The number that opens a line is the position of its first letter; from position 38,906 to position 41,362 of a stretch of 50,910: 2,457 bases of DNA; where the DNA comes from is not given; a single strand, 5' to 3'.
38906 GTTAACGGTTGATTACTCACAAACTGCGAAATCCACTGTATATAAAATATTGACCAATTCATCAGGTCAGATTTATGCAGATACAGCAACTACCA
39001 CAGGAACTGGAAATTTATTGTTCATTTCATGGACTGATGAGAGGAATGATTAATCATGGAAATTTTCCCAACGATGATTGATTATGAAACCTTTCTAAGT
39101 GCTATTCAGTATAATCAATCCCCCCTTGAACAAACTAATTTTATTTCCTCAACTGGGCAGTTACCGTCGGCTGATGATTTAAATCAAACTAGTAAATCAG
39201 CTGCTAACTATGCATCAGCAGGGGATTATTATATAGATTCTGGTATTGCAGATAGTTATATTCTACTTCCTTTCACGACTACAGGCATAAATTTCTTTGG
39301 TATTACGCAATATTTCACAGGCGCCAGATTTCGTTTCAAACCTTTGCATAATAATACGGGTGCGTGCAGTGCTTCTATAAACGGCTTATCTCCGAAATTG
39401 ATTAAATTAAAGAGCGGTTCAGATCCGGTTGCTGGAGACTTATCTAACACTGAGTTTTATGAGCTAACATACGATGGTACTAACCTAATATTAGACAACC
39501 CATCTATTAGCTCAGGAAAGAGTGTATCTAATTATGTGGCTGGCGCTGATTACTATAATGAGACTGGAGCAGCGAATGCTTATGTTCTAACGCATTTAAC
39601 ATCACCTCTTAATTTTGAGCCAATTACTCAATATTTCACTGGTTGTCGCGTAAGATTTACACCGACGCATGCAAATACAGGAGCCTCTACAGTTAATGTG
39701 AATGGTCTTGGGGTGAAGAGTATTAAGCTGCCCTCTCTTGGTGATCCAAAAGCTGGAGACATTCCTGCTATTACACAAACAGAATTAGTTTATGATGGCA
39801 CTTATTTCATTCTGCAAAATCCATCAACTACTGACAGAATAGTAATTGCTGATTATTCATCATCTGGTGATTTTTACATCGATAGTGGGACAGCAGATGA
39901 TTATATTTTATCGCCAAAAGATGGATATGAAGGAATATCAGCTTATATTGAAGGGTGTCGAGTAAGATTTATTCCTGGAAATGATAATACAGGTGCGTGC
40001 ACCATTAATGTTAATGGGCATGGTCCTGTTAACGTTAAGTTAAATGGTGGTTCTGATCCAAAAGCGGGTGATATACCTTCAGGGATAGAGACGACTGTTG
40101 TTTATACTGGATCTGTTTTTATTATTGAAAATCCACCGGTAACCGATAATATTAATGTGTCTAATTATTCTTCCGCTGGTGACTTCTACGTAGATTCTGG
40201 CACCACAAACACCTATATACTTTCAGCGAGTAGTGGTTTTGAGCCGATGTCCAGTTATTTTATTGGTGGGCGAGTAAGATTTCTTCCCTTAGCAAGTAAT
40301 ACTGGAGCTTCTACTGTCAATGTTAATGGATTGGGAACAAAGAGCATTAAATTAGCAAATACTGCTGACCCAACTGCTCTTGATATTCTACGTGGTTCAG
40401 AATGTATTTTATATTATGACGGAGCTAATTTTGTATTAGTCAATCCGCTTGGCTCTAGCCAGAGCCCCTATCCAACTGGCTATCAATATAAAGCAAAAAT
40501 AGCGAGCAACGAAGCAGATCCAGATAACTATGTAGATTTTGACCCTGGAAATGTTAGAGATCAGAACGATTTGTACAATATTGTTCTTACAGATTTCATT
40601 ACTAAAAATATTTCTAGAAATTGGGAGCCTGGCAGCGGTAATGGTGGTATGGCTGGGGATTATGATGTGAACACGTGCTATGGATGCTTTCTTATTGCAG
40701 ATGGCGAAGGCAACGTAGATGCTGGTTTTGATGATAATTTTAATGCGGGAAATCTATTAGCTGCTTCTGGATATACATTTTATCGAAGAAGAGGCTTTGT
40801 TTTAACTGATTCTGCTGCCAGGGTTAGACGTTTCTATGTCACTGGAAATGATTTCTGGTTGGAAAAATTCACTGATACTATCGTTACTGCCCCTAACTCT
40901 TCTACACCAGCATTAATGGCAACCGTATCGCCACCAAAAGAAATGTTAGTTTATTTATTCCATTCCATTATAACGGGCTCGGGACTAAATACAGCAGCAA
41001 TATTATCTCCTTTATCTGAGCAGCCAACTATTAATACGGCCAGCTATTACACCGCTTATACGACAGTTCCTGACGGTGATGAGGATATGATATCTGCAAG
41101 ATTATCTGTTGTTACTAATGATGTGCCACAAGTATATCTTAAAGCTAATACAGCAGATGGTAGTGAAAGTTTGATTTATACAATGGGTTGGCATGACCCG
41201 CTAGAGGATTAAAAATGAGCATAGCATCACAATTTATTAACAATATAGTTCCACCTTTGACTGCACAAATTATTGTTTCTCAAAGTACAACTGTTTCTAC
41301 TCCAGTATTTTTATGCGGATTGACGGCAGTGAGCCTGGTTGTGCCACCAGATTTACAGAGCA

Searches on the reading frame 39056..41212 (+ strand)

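Call 18: search_protein_families(library=phrogs, proteins=[window:39056-41212:+], max_evalue=0.00001)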
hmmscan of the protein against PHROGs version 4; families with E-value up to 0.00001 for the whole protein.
window:39056-41212:+ (718 aa): 2 families
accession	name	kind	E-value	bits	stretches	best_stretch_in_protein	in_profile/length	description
phrog_28171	-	unknown function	1.2e-15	58.2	0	368-444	180-253/476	-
phrog_4900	-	tail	2.9e-10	39.9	0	169-249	250-325/964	tail protein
